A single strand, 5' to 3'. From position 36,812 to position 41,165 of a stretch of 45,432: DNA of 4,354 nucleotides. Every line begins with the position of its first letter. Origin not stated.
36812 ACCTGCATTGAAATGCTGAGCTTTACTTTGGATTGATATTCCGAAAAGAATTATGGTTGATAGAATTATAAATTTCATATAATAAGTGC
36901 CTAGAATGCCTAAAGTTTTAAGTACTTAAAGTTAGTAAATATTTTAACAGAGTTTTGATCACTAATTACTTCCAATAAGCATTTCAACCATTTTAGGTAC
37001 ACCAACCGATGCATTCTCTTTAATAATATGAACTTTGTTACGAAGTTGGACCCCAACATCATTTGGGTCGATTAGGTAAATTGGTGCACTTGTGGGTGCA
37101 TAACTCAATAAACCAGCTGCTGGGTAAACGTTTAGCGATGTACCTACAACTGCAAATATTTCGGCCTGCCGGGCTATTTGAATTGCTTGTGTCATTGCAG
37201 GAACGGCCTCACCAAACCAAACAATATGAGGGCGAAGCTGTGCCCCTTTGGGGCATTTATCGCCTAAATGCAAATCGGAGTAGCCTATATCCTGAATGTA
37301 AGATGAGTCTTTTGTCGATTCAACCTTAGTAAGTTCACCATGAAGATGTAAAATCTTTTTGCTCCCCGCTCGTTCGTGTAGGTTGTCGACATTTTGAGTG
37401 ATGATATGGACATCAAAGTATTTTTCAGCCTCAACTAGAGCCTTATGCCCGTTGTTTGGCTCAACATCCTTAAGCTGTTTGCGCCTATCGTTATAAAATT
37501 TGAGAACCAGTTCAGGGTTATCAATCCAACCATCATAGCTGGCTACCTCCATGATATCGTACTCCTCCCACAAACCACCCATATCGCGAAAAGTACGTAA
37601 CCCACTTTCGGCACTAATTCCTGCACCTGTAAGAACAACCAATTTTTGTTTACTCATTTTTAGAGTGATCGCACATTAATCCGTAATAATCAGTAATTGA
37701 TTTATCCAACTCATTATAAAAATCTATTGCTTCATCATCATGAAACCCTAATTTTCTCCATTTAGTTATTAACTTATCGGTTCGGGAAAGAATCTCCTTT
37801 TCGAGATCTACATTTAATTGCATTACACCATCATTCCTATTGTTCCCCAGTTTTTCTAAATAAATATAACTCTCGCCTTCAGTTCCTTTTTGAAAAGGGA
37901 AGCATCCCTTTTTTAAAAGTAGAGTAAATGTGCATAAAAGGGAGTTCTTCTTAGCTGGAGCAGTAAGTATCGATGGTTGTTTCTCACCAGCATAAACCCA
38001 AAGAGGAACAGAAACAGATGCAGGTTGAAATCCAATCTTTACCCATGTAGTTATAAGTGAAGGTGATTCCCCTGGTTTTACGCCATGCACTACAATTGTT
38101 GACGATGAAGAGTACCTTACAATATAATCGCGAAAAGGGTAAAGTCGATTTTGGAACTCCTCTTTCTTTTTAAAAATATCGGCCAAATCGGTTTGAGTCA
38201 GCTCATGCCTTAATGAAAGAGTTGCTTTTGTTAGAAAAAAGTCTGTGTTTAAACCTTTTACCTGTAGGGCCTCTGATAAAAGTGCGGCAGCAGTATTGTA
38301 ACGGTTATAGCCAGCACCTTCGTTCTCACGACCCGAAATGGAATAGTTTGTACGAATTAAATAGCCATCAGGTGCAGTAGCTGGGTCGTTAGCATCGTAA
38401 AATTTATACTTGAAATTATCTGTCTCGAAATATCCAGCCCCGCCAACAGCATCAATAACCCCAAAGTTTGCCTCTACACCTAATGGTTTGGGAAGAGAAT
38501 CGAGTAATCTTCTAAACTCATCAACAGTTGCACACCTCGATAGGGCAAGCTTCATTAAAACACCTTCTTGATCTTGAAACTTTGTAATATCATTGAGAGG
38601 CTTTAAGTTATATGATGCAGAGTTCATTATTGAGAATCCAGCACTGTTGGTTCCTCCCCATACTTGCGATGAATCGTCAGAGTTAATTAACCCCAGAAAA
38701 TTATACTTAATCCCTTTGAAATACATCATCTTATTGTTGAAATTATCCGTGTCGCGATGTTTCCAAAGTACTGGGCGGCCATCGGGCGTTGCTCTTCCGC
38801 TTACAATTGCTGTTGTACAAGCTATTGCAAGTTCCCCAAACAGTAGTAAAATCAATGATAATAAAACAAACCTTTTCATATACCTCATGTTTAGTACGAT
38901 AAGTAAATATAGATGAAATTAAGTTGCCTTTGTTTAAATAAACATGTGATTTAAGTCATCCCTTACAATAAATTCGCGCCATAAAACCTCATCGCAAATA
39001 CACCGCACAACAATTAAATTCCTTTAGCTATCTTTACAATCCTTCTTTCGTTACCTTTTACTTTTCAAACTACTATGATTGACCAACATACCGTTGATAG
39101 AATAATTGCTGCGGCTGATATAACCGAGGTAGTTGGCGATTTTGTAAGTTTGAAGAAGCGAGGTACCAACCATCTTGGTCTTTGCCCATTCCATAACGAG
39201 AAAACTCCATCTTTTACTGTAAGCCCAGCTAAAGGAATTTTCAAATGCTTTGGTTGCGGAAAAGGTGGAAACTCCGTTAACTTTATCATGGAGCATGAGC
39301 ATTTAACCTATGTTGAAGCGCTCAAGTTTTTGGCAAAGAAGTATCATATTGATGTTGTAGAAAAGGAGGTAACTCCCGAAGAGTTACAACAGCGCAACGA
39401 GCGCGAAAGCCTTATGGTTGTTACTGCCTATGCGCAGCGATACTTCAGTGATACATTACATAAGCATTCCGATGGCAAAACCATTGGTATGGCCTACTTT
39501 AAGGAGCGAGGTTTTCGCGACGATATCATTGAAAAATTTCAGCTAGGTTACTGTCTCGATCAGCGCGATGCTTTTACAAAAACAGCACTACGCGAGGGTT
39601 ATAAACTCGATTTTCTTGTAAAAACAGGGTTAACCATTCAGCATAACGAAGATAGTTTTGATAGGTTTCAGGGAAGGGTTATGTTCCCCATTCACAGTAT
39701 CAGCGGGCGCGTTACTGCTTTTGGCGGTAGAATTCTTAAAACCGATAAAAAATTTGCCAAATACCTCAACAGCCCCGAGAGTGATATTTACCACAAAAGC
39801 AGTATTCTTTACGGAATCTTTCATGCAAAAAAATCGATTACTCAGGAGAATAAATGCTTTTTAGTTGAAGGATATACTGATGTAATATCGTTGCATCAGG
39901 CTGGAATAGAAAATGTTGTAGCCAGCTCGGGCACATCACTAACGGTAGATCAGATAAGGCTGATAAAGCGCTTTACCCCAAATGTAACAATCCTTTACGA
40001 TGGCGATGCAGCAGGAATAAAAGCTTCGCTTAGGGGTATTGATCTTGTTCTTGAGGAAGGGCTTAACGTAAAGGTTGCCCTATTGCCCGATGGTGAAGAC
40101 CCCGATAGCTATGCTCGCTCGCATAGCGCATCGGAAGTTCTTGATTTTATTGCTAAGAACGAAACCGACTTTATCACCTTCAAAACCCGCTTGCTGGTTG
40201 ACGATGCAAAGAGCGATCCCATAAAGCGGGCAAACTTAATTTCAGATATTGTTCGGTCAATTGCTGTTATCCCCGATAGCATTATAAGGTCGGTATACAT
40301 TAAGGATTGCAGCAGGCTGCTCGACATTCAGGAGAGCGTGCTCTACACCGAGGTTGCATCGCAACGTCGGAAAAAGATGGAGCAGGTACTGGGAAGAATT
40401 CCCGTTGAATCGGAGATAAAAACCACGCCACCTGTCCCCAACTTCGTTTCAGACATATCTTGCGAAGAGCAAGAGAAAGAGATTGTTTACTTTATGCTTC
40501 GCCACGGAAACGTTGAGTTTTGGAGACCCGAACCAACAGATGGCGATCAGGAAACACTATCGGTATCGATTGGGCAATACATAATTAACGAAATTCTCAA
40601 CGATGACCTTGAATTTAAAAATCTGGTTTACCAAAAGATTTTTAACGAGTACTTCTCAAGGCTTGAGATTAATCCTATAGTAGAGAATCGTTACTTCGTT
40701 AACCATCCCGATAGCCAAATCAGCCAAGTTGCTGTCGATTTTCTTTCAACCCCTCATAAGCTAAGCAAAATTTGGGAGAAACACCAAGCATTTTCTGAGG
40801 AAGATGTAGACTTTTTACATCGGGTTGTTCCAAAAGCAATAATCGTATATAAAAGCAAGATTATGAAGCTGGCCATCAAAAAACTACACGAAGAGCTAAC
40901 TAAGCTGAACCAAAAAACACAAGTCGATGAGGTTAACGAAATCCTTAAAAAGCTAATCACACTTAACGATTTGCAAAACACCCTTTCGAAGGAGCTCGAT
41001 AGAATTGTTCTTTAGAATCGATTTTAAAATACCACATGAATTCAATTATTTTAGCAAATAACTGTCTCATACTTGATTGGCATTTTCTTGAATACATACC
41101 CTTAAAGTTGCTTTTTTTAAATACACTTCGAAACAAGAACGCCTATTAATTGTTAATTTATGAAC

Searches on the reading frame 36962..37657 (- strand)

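Call 6: search_protein_families(library=pfam, proteins=[window:36962-37657:-], max_evalue=0.001)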
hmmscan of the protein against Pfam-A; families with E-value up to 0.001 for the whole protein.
window:36962-37657:- (231 aa): 1 family
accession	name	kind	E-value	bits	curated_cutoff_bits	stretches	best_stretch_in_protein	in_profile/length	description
PF02146.23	SIR2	-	3.1e-41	141.7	24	1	11-179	1-180/180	Sir2 family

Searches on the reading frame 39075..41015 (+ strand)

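Call 51: search_protein_families(library=pfam, proteins=[window:39075-41015:+], max_evalue=0.001)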
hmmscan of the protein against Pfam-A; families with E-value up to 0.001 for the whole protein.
window:39075-41015:+ (646 aa): 7 families
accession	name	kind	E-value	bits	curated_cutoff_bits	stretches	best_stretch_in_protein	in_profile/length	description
PF01807.25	Zn_ribbon_DnaG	-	8e-37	125.4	24.9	1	3-96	2-95/98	CHC2 zinc finger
PF08275.17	DNAG_N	-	7.8e-35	120.2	26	1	123-252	1-128/128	DNA primase catalytic core, N-terminal domain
PF13155.12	Toprim_2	-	5.2e-23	81.7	22.1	1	262-346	1-87/88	Toprim-like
PF13662.12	Toprim_4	-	2.6e-18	66.5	25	1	262-334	4-83/85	Toprim domain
PF01751.28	Toprim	-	6.6e-12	45.9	23.1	1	262-334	3-93/96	Toprim domain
PF13362.12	Toprim_3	-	2.1e-07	31.7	27.2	1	262-352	3-94/95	Toprim domain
PF10410.14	DnaB_bind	-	2.2e-07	31.5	20.6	1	380-419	15-54/56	DnaB-helicase binding domain of primase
